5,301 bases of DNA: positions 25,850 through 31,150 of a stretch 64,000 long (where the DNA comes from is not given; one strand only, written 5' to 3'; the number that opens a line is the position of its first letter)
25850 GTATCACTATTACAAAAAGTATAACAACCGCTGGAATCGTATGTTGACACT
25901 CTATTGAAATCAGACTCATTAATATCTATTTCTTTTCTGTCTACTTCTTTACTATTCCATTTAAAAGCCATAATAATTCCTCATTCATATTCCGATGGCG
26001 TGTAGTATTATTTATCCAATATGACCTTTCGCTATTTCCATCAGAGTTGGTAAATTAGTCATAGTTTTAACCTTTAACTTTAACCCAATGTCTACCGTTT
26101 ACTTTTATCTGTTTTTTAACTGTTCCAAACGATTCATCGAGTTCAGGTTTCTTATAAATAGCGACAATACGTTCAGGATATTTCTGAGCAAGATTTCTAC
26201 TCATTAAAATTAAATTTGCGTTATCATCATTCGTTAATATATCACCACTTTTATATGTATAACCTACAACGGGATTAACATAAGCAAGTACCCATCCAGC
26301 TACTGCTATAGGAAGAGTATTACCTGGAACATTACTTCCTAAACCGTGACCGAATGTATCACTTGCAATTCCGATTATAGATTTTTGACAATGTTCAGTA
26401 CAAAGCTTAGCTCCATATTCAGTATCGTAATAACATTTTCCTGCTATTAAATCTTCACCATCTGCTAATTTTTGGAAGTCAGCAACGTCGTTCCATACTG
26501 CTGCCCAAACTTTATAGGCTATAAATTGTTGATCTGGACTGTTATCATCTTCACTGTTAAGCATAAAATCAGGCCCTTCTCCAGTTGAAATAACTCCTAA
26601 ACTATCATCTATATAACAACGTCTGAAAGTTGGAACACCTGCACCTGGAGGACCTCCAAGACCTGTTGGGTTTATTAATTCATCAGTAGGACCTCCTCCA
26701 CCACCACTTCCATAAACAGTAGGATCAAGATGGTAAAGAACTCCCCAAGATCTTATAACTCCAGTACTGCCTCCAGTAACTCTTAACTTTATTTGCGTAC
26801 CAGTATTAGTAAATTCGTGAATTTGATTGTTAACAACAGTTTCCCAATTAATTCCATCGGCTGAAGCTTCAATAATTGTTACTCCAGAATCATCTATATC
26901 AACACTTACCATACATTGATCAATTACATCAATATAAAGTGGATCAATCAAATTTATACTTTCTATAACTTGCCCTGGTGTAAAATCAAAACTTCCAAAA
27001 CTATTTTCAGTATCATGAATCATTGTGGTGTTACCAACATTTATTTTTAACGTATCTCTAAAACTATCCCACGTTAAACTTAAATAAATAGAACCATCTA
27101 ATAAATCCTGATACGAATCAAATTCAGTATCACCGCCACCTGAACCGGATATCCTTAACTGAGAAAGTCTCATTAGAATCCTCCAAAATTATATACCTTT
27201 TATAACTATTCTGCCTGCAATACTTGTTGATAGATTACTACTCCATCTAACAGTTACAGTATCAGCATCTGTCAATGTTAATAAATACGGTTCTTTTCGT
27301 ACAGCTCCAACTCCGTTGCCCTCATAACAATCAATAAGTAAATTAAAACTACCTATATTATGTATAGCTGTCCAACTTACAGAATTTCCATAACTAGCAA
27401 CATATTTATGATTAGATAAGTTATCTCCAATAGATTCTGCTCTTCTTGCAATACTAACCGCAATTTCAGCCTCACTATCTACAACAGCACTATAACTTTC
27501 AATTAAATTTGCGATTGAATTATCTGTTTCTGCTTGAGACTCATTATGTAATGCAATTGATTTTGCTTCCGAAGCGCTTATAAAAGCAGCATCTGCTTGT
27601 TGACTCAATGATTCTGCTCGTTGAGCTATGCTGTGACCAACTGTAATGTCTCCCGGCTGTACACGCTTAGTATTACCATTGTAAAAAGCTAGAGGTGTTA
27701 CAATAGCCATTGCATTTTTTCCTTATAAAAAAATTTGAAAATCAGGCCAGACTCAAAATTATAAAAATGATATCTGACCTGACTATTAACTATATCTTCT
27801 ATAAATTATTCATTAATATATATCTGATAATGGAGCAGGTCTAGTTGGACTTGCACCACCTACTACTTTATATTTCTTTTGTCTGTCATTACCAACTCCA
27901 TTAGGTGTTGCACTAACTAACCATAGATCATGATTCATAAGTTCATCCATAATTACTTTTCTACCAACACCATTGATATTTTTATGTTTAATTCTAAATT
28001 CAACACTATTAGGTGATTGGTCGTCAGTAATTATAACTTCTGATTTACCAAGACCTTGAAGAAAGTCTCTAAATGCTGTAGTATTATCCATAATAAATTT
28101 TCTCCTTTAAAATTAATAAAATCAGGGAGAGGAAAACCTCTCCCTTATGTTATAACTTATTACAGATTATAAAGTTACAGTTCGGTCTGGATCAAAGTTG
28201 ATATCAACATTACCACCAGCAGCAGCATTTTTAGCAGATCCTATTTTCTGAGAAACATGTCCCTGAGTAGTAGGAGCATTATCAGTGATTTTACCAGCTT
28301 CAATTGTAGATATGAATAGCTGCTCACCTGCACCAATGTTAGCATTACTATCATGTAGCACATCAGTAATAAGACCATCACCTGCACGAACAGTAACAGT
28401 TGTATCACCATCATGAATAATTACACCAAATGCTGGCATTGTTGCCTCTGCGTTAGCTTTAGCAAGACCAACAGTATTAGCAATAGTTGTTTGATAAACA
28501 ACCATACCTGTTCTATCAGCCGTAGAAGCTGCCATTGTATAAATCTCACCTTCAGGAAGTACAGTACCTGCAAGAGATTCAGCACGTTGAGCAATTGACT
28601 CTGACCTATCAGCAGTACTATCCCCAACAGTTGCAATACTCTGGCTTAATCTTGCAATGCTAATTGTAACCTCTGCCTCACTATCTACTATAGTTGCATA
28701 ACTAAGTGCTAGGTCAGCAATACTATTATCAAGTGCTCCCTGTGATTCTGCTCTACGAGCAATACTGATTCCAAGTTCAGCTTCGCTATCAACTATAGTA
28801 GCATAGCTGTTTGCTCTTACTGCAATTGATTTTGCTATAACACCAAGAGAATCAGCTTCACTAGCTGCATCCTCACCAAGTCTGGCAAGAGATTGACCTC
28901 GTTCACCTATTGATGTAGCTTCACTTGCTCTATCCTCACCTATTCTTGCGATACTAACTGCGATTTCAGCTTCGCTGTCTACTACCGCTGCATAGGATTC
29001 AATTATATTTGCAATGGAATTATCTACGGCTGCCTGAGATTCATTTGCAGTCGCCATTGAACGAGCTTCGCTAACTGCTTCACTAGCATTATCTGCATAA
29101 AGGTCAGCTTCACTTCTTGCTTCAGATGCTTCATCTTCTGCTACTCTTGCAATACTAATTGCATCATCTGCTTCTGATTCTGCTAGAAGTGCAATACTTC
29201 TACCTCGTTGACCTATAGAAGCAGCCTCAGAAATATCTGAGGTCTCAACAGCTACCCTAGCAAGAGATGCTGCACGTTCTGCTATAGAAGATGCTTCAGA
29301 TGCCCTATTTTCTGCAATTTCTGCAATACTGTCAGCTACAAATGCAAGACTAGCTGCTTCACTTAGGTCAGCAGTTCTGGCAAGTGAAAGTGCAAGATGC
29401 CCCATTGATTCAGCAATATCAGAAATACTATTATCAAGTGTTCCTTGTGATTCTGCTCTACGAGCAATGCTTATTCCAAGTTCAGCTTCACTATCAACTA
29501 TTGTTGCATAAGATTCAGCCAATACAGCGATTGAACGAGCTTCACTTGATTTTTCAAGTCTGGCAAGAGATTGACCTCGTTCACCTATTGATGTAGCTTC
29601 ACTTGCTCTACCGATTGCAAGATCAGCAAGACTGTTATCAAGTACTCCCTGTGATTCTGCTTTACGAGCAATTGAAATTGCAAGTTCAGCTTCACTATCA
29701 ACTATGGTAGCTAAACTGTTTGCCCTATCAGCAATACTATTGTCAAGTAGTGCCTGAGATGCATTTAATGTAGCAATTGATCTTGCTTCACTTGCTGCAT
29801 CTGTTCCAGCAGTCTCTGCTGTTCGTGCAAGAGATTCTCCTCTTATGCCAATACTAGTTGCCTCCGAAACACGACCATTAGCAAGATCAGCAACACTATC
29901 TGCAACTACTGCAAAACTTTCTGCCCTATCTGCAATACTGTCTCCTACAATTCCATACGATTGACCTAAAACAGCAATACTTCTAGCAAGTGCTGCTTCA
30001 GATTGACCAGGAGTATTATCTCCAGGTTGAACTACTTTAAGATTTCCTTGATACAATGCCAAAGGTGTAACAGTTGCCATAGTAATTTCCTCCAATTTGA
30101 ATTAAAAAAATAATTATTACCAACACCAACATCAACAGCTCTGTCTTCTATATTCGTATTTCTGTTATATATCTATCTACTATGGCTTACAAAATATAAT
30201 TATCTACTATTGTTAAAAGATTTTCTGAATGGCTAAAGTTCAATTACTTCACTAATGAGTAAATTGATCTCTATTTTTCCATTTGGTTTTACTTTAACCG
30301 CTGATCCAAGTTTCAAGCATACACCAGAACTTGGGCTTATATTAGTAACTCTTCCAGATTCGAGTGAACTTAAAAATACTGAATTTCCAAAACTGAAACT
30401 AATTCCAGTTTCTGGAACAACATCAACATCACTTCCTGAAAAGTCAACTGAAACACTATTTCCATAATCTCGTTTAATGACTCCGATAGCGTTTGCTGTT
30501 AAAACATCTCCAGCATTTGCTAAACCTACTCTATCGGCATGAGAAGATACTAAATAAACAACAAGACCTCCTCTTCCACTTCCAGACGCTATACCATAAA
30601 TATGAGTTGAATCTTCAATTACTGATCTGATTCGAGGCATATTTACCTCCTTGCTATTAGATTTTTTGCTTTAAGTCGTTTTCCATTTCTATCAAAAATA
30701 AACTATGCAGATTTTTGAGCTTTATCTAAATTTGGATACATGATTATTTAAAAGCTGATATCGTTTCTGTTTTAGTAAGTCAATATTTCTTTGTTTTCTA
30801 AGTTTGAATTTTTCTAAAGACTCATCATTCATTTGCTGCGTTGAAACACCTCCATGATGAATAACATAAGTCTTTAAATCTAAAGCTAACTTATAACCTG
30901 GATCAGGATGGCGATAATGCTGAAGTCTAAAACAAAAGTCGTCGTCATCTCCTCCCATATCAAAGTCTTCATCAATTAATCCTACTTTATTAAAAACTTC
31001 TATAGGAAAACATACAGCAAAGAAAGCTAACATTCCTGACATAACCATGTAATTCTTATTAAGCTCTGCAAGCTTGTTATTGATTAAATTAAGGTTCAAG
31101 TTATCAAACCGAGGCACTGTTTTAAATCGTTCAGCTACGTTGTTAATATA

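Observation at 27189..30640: Modular fibre locus: swapped N- and C-terminal domains and approx. 80-bp recombinogenic repeats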

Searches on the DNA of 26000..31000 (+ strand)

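Call 9: search_dna_similar(query=window:26000-31000:+, collection=phages, mode=distant)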
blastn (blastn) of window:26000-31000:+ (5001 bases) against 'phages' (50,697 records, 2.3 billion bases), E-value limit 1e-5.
No match.

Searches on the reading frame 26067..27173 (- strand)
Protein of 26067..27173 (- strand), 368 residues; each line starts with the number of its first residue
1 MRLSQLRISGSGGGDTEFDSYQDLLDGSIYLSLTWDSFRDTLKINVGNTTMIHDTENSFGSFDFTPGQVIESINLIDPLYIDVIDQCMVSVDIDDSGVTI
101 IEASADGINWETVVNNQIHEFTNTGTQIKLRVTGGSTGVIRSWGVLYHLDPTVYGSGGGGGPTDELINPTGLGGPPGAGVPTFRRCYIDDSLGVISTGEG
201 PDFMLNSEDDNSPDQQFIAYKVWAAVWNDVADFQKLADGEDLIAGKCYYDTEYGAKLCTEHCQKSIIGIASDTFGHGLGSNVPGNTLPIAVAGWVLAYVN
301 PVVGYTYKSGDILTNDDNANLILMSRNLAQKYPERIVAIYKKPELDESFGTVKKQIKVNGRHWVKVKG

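Call 7: search_protein_families(library=phrogs, proteins=[window:26067-27173:-], max_evalue=0.01)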
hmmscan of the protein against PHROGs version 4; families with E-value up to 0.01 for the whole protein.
window:26067-27173:- (368 aa): 0 families

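Call 8: search_protein_families(library=pfam, proteins=[window:26067-27173:-], max_evalue=0.01)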
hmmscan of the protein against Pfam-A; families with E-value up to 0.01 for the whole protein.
window:26067-27173:- (368 aa): 0 families

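Call 16: search_protein_families(library=pfam, proteins=[window:26067-27173:-], max_evalue=10)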
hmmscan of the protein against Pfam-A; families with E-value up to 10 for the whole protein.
window:26067-27173:- (368 aa): 1 family
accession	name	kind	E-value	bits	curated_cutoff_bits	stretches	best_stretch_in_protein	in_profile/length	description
PF20074.4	DUF6470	-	0.14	12.2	28.9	1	80-131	118-169/178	Family of unknown function (DUF6470)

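Call 82: search_solved_structures(query=window:26067-27173:-, max_evalue=1)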
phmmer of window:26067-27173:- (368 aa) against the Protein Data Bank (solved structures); distinct sequences matched with E-value up to 1: 2.
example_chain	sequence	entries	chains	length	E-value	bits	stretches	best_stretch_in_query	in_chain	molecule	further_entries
6kgc_A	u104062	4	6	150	0.61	12.6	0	26-79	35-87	Probably cellulosomal scaffolding protein, secreted cellulose-binding and cohesin domain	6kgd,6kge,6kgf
6kg8_A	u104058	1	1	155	0.76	12.3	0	26-79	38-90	Probably cellulosomal scaffolding protein, secreted cellulose-binding and cohesin domain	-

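Call 106: search_protein_families(library=ncbifam, proteins=[window:26067-27173:-], max_evalue=0.01)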
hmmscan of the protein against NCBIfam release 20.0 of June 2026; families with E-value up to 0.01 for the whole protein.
window:26067-27173:- (368 aa): 0 families

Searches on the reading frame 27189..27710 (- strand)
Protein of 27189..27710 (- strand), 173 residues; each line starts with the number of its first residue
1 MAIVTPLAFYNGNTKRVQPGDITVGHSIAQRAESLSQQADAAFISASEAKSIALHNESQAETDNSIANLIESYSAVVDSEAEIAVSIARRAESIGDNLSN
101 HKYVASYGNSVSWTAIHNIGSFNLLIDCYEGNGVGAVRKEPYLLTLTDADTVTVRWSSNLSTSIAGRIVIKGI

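Call 7: search_protein_families(library=phrogs, proteins=[window:27189-27710:-], max_evalue=0.01)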
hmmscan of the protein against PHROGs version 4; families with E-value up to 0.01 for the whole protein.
window:27189-27710:- (173 aa): 0 families

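Call 8: search_protein_families(library=pfam, proteins=[window:27189-27710:-], max_evalue=0.01)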
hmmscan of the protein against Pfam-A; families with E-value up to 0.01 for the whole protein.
window:27189-27710:- (173 aa): 0 families

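Call 35: find_homologous_proteins(query=window:27189-27710:-, max_evalue=0.01)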
Query window:27189-27710:- (173 aa): 4 proteins with E <= 0.01 among 109 candidates.
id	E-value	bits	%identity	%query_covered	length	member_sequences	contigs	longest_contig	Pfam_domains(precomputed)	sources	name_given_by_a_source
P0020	9.3e-104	362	100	100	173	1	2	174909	-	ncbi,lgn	-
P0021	8.6e-80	284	79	100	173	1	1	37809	-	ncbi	-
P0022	4.7e-67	243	70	100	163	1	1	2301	-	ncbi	-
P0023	2.2e-4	39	34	64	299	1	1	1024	-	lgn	-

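Call 61: find_related_loci(query=window:27189-27710:-, collection=viral_contigs, flank=6000)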
Query window:27189-27710:- (173 aa) in viral_contigs; peptide patterns used: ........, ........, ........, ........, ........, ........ (x = any residue, [..] = any of these).
7 stretches matched a pattern, but none encodes a relative of the query by tblastn (E <= 1e-3).

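Call 66: find_encoding_contigs(protein=P0022, flank=5000, max_places=3)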
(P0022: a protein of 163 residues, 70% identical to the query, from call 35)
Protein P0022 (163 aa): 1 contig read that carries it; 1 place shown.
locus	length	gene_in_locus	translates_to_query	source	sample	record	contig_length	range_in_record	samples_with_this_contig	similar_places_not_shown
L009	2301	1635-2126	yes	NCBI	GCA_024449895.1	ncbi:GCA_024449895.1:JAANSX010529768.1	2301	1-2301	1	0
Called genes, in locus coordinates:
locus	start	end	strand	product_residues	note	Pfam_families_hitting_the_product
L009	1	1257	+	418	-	?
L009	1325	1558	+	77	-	-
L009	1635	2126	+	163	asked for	-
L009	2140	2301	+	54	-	?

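Call 67: find_encoding_contigs(protein=P0020, flank=10000, max_places=4)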
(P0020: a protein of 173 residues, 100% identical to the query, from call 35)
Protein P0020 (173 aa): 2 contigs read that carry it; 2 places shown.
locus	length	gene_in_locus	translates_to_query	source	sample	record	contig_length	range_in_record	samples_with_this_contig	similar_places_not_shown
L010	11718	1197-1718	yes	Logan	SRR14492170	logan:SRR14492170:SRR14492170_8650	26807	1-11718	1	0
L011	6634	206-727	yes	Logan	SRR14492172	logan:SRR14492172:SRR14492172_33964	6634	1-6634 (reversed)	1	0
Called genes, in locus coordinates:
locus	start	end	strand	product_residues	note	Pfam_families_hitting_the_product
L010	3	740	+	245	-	?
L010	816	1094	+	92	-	-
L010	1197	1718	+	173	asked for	-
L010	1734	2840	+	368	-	-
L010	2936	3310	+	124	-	-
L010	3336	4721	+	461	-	PF04055:Radical_SAM (weak)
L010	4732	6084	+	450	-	-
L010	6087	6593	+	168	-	-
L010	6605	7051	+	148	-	-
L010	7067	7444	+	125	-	-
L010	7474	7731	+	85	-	-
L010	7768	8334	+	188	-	-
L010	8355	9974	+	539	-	-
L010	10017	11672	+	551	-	-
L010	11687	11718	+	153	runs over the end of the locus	-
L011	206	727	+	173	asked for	-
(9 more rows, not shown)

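Call 80: predict_structure(alignment_id=A3)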
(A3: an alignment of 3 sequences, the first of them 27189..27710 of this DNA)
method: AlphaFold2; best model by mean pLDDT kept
length: 173 residues; sequences in the alignment: 3
mean_pLDDT: 43.7   pTM: 0.24
mean pLDDT of the five models: 43.7, 36.0, 34.1, 33.3, 30.1
residues with pLDDT >= 90: 0; 70-90: 0; 50-70: 47; < 50: 126
segments of 3 or more residues with pLDDT < 50: 1-6, 8-11, 21-26, 65-125, 130-136, 147-173
pLDDT, mean of each block of 10 residues (from residue 1): 43 54 49 53 52 55 45 34 30 31 36 39 49 47 48 43 39 33
secondary structure, 60 per line:
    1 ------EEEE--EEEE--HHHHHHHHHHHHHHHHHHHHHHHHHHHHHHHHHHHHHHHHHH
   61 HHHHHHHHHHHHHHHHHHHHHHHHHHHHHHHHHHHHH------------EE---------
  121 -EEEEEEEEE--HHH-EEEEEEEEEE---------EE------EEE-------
elements in order: E7-10 E13-16 H19-97 E122-130 E137-146 E164-166

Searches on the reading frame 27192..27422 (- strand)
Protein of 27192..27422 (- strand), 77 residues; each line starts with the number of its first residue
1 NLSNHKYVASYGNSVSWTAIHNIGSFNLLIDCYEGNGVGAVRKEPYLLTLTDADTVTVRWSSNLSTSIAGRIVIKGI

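Call 16: search_protein_families(library=pfam, proteins=[window:27192-27422:-], max_evalue=10)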
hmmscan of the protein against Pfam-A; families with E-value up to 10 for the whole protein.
window:27192-27422:- (77 aa): 0 families

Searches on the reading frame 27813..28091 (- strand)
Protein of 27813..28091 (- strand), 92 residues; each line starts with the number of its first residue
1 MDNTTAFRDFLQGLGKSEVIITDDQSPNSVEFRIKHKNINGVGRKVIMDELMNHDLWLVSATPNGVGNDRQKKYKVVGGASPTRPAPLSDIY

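Call 7: search_protein_families(library=phrogs, proteins=[window:27813-28091:-], max_evalue=0.01)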
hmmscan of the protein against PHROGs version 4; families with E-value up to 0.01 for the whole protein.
window:27813-28091:- (92 aa): 0 families

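Call 8: search_protein_families(library=pfam, proteins=[window:27813-28091:-], max_evalue=0.01)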
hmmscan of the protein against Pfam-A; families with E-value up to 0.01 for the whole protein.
window:27813-28091:- (92 aa): 0 families

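Call 106: search_protein_families(library=ncbifam, proteins=[window:27813-28091:-], max_evalue=0.01)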
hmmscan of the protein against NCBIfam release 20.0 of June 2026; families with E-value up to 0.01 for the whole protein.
window:27813-28091:- (92 aa): 0 families
